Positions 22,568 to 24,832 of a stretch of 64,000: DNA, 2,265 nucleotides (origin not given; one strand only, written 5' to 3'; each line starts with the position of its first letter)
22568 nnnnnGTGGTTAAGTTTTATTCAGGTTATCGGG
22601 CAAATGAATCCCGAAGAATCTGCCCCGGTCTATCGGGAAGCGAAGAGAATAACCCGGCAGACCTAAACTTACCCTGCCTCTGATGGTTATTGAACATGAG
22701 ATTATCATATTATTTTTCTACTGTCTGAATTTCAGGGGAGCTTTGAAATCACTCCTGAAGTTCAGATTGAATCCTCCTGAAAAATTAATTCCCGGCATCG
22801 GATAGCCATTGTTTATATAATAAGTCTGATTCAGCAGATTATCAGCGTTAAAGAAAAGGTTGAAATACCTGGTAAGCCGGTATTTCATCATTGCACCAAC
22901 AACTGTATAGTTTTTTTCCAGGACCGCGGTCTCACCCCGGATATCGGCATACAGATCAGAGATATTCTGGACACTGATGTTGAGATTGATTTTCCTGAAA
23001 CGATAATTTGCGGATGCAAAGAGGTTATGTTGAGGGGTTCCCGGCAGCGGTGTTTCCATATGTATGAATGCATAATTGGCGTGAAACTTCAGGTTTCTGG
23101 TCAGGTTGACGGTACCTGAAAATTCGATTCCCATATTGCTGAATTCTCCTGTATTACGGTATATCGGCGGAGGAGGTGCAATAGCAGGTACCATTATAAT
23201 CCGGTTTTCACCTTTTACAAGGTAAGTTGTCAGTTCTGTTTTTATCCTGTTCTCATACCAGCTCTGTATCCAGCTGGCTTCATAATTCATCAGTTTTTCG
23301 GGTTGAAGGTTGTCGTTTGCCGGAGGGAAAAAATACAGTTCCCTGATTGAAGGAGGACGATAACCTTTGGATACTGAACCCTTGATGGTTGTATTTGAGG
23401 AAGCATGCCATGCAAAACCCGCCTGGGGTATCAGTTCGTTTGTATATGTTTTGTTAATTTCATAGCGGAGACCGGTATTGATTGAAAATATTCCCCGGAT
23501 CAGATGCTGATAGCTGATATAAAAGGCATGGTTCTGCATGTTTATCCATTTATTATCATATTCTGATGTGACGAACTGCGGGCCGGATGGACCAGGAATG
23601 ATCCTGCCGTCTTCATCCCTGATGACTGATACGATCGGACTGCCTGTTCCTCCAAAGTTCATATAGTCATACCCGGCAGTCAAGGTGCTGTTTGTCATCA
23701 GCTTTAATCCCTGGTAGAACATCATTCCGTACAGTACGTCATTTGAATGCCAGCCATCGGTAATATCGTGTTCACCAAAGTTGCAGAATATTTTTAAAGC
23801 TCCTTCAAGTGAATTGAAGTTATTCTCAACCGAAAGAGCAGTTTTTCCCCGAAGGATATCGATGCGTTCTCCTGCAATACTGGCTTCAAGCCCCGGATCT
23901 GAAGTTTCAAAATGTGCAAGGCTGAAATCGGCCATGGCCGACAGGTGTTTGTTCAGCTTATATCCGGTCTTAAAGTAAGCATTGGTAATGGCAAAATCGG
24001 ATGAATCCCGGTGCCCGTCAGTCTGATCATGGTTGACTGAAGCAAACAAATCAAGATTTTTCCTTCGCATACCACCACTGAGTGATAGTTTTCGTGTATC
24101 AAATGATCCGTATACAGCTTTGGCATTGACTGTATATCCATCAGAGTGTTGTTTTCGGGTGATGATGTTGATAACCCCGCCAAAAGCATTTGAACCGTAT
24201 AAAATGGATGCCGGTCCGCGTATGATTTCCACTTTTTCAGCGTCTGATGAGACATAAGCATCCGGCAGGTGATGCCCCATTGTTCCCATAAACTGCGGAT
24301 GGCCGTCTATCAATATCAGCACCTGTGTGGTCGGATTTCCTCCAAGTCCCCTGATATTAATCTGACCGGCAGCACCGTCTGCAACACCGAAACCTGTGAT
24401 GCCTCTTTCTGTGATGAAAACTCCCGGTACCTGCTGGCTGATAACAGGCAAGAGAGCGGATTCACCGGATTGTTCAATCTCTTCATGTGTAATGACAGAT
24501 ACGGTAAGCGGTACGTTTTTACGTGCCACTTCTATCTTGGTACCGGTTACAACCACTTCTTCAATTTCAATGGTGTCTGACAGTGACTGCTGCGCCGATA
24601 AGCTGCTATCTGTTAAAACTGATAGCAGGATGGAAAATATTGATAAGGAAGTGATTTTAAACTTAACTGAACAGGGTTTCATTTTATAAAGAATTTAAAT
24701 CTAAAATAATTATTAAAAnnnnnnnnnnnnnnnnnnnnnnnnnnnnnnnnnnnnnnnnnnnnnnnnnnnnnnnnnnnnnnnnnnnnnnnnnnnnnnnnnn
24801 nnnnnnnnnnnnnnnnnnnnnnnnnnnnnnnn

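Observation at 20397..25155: NikR-headed TonB-dependent metal acquisition operon: nikR - TBDT - secreted hydrolase/FmdE fusion - His-rich permease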

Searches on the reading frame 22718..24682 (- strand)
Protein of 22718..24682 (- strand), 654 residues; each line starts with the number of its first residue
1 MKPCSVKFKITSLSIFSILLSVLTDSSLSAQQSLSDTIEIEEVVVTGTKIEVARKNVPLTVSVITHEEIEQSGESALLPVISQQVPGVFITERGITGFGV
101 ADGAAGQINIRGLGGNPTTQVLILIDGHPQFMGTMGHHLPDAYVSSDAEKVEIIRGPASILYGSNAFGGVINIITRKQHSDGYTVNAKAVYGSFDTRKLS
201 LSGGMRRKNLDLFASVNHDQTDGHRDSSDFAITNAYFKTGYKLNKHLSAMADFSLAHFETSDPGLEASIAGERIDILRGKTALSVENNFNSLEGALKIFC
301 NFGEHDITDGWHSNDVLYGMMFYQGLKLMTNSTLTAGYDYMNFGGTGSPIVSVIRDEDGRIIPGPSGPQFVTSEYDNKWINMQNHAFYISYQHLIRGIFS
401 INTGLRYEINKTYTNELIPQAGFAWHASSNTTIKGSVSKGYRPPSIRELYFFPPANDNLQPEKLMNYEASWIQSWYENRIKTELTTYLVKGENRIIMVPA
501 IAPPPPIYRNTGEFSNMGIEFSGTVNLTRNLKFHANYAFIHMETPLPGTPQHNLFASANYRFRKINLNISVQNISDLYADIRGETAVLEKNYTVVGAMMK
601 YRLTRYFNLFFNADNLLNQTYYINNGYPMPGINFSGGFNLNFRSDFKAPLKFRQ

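Call 3: search_protein_families(library=pfam, proteins=[window:22718-24682:-], max_evalue=0.01)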
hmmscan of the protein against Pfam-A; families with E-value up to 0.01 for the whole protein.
window:22718-24682:- (654 aa): 4 families
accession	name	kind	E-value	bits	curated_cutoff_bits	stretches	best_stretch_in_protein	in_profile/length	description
PF00593.30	TonB_dep_Rec_b-barrel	-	1.7e-34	120.9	27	1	212-616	28-436/436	TonB dependent receptor-like, beta-barrel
PF07715.20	Plug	-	4.2e-21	75.9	23.9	1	55-170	3-107/107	TonB-dependent Receptor Plug Domain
PF14905.12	OMP_b-brl_3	-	3.2e-06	26.9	27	1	375-620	105-377/408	Outer membrane protein beta-barrel family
PF13609.12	Porin_4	-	0.0045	17.3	27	0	517-609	215-298/310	Gram-negative porin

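Call 4: search_protein_families(library=ncbifam, proteins=[window:22718-24682:-], max_evalue=0.01)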
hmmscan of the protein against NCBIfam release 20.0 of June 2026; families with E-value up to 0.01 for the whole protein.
window:22718-24682:- (654 aa): 35 families (the best 25 are shown)
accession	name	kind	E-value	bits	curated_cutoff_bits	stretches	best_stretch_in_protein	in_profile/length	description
TIGR01783.1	TonB-siderophor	subfamily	6.3e-39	134.1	223.5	2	402-624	393-623/649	TonB-dependent siderophore receptor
TIGR01785.1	TonB-hemin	subfamily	1.6e-37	129.3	316.85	2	41-256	2-216/677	TonB-dependent heme/hemoglobin receptor family protein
NF010010.0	PRK13483.1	equivalog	6.2e-37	126.9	927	2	17-282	13-265/660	ligand-gated channel protein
TIGR01779.1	TonB-B12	equivalog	1.2e-36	126.4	599.7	2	15-228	8-206/614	TonB-dependent vitamin B12 receptor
TIGR01786.1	TonB-hemlactrns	subfamily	1.7e-26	92.8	323.75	2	42-195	2-158/719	TonB-dependent hemoglobin/transferrin/lactoferrin family receptor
NF007926.1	PRK10641.1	equivalog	7.2e-25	87.6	836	2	22-189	7-166/617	TonB-dependent vitamin B12 receptor BtuB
NF010038.0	PRK13513.1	equivalog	1.3e-23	83.4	942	2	24-181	19-170/659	ligand-gated channel protein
NF010012.0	PRK13486.1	equivalog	3.4e-23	81.9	924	2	39-180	23-162/696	TonB-dependent receptor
NF050067.1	TonBEntbctnRecCfrA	equivalog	6.8e-23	80.8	1200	2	19-180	5-162/698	TonB-dependent ferric enterobactin receptor CfrA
NF053590.1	TonB_dep_TOL0244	equivalog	1.7e-22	79.8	645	2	41-189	11-154/604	TOL_0244 family TonB-dependent receptor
NF049947.1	TonB_dep_PCPU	exception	3.2e-22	78.5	800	2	11-235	7-226/685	TonB-dependent receptor, PCPU motif-type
NF010011.0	PRK13484.1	equivalog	4.8e-22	78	1197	2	17-181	8-164/682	IreA family TonB-dependent siderophore receptor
NF010048.1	PRK13524.1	subfamily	1e-21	77.2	493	1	24-214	24-210/744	FepA family TonB-dependent siderophore receptor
NF007478.2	PRK10064.1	equivalog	2.2e-21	75.8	745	1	33-178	23-160/663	catecholate siderophore receptor CirA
NF010051.0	PRK13528.1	subfamily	2.5e-21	75.6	583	1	16-217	11-209/727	FepA family TonB-dependent siderophore receptor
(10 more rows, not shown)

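Call 42: search_solved_structures(query=window:22718-24682:-, max_evalue=0.001)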
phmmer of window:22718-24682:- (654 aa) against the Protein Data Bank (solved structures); distinct sequences matched with E-value up to 0.001: 49.
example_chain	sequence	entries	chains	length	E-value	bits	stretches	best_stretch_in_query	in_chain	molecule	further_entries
2hdf_A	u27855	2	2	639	1.3e-18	70.1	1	41-178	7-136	Colicin I receptor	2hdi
9nn6_A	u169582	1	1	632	5e-18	68.2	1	43-178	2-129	Colicin I receptor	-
3rgn_A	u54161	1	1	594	1.1e-14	57.1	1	41-187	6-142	Vitamin B12 transporter BtuB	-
1nqf_A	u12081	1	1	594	2.2e-14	56.2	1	41-187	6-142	Vitamin B12 receptor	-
3rgm_A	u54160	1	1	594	2.3e-14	56.1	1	41-187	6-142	Vitamin B12 transporter BtuB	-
1nqe_A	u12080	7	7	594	2.5e-14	56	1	41-187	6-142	Vitamin B12 receptor | Vitamin B12 transporter btuB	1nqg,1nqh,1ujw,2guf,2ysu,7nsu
2gsk_A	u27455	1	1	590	5e-14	55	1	43-187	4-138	Vitamin B12 transporter btuB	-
3m8b_A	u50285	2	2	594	6e-14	54.7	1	42-187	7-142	Vitamin B12 transporter btuB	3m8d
9rvq_A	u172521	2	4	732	8.2e-13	51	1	38-202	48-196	TonB-dependent receptor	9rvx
8the_A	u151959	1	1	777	2e-12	49.7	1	38-191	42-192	Heme/hemoglobin uptake outer membrane receptor PhuR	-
5mzs_A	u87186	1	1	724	2e-12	49.7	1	34-199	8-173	Ferric enterobactin receptor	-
5m9b_A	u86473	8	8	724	2.1e-12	49.6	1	34-199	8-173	Ferric enterobactin receptor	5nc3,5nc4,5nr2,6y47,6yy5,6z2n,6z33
6r1f_A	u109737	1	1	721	2.7e-12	49.3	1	36-199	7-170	Ferric enterobactin receptor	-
6q5e_A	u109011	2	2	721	3.1e-12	49.1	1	36-199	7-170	Ferric enterobactin receptor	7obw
5out_A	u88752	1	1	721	3.1e-12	49.1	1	36-199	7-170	Ferric enterobactin receptor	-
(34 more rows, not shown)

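Call 70: find_homologous_proteins(query=window:22718-24682:-, max_evalue=1e-20)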
Query window:22718-24682:- (654 aa): 6973 proteins with E <= 1e-20 among 8000 candidates; the best 120 are listed.
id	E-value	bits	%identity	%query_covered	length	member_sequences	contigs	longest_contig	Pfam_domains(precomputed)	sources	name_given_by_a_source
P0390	0.0e+0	1497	100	100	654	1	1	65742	PF07715.21,PF00593.31,PF14905.13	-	-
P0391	0.0e+0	1242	83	99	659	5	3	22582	PF07715.21,PF00593.31,PF14905.13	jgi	jgi:outer membrane cobalamin receptor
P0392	0.0e+0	1232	82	99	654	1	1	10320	PF07715.21,PF00593.31,PF14905.13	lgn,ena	-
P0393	0.0e+0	1124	77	95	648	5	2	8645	PF07715.21,PF00593.31,PF14905.13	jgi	jgi:outer membrane receptor protein involved in Fe transport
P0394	0.0e+0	1082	72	98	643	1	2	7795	PF07715.21,PF00593.31,PF14905.13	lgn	-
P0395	0.0e+0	1058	70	96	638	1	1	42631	PF07715.21,PF00593.31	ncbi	ncbi:MAG: TonB-dependent receptor [Bacteroidales bacterium]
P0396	0.0e+0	1046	69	99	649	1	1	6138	PF07715.21,PF00593.31,PF14905.13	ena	-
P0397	0.0e+0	1045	71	98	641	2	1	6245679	PF07715.21,PF00593.31,PF14905.13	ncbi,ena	-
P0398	0.0e+0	1045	70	98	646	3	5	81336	PF07715.21,PF00593.31,PF14905.13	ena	-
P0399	0.0e+0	1045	70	96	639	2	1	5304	PF07715.21,PF00593.31,PF14905.13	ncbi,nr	ncbi:MAG: TonB-dependent receptor [Bacteroidales bacterium]|nr:TonB-dependent receptor [Bacteroidale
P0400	4.3e-268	909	63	94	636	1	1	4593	PF07715.21,PF00593.31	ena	-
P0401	2.9e-267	907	60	97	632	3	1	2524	PF07715.21,PF00593.31,PF14905.13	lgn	-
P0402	1.1e-266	905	63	97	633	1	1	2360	PF07715.21,PF00593.31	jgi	jgi:iron complex outermembrane receptor protein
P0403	1.6e-266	904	61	96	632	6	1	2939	PF07715.21,PF00593.31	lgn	-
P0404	2.4e-264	897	60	97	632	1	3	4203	PF07715.21,PF00593.31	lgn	-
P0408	8.5e-263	892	61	98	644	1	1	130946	PF07715.21,PF00593.31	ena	-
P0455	8.1e-248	842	57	97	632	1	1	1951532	PF07715.21,PF00593.31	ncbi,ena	-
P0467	5.3e-246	836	57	98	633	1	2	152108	PF07715.21,PF00593.31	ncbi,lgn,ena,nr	ncbi:MAG: TonB-dependent receptor [Bacteroidales bacterium]|nr:TonB-dependent receptor [Bacteroidale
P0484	5.6e-243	826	58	94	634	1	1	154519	PF07715.21,PF00593.31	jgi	jgi:outer membrane receptor protein involved in Fe transport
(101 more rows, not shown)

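Call 71: find_encoding_contigs(protein=P0408, flank=5000, max_places=1)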
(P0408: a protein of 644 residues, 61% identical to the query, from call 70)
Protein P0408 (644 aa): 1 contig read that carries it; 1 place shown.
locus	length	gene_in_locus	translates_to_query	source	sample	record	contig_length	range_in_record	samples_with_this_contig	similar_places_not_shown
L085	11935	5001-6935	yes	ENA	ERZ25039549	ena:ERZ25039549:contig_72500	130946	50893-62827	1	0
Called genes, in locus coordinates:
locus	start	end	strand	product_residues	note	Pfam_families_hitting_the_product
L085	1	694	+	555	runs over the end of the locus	PF13522:GATase_6, PF13537:GATase_7, PF12481:DUF3700, PF00733:Asn_synthase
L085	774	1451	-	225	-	PF00719:Pyrophosphatase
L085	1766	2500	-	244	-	PF00248:Aldo_ket_red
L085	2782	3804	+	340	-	PF11199:DUF2891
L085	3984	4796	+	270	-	PF07224:Chlorophyllase (weak), PF01738:DLH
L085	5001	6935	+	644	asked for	PF07715:Plug, PF00593:TonB_dep_Rec_b-barrel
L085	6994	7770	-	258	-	PF08003:Methyltransf_9 (weak), PF13489:Methyltransf_23, PF02353:CMAS, PF13649:Methyltransf_25, PF13847:Methyltransf_31, PF08241:Methyltransf_11, PF08242:Methyltransf_12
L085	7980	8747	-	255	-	PF00072:Response_reg, PF04397:LytTR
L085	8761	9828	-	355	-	PF06580:His_kinase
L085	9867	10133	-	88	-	-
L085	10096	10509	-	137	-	-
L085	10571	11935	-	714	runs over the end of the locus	PF13620:CarboxypepD_reg, PF13715:CarbopepD_reg_2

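Call 72: find_encoding_contigs(protein=P0455, flank=5000, max_places=1)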
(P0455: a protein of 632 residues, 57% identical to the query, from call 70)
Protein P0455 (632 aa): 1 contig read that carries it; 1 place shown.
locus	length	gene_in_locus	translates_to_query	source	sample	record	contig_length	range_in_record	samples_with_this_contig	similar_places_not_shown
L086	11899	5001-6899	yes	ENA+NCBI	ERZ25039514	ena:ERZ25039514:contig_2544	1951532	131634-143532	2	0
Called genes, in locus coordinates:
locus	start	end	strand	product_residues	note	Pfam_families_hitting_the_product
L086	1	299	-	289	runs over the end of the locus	PF04389:Peptidase_M28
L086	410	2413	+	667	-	PF17874:TPR_MalT (weak), PF13176:TPR_7 (faint), PF00515:TPR_1 (faint), PF10602:RPN7 (faint), PF13424:TPR_12, PF17874:TPR_MalT, PF13424:TPR_12 (weak), PF07228:SpoIIE, +7 more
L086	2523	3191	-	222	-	-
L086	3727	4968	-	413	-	PF00704:Glyco_hydro_18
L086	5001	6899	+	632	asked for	PF07715:Plug, PF00593:TonB_dep_Rec_b-barrel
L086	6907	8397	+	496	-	PF01156:IU_nuc_hydro, PF02663:FmdE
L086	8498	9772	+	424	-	PF01566:Nramp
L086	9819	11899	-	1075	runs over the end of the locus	PF14870:PSII_BNR (faint), PF02012:BNR (faint), PF13088:BNR_2 (faint), PF15899:BNR_6 (faint), PF15902:Sortilin-Vps10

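Call 73: find_encoding_contigs(protein=P0467, flank=5000, max_places=1)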
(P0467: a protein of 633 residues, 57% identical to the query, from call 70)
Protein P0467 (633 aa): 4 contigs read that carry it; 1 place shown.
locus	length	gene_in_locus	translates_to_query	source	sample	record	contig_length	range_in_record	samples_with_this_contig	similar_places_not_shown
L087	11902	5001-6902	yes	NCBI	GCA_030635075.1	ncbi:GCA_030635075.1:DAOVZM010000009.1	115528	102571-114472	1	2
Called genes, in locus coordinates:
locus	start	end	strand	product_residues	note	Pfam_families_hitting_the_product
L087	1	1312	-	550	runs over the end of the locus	PF02463:SMC_N, PF13175:AAA_15, PF13476:AAA_23, PF13304:AAA_21 (faint)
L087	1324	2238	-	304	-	PF16119:DUF4835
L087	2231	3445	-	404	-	PF02441:Flavoprotein, PF04127:DFP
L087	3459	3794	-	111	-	PF01192:RNA_pol_Rpb6 (weak)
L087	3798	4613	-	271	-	PF13525:YfiO, PF13174:TPR_6 (faint)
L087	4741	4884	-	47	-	-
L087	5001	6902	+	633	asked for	PF07715:Plug, PF00593:TonB_dep_Rec_b-barrel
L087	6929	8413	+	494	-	PF01156:IU_nuc_hydro, PF02663:FmdE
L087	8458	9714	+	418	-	PF00155:Aminotran_1_2, PF01212:Beta_elim_lyase (weak)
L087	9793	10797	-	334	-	PF00890:FAD_binding_2 (faint), PF07992:Pyr_redox_2, PF13738:Pyr_redox_3, PF00070:Pyr_redox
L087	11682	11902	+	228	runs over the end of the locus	-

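Call 74: find_encoding_contigs(protein=P0484, flank=5000, max_places=1)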
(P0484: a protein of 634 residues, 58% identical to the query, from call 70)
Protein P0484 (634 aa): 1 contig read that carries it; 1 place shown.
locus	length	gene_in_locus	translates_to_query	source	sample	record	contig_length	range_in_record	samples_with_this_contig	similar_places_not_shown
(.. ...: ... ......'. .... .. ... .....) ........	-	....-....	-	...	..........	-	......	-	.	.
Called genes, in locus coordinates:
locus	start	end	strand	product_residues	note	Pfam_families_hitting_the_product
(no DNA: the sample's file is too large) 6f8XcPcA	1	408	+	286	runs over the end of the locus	PF00512:HisKA, PF02518:HATPase_c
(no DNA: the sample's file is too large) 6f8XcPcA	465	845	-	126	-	PF11325:DUF3127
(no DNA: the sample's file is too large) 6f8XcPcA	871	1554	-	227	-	PF01346:FKBP_N, PF00254:FKBP_C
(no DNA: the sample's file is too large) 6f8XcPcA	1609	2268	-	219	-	PF05430:Methyltransf_30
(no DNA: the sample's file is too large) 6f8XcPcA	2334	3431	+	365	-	PF00817:IMS, PF11798:IMS_HHH (weak), PF21999:IMS_HHH_1 (weak), PF11799:IMS_C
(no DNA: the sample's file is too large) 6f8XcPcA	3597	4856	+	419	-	PF13102:Phage_int_SAM_5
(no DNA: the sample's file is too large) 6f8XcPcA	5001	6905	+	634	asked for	PF07715:Plug, PF00593:TonB_dep_Rec_b-barrel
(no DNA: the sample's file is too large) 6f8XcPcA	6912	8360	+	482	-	PF01156:IU_nuc_hydro, PF02663:FmdE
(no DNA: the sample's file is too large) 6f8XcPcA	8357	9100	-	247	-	PF01171:ATP_bind_3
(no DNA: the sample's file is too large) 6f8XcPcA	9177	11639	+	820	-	PF17162:DUF5118 (weak), PF17148:DUF5117, PF16313:DUF4953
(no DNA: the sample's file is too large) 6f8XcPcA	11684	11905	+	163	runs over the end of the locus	PF04138:GtrA_DPMS_TM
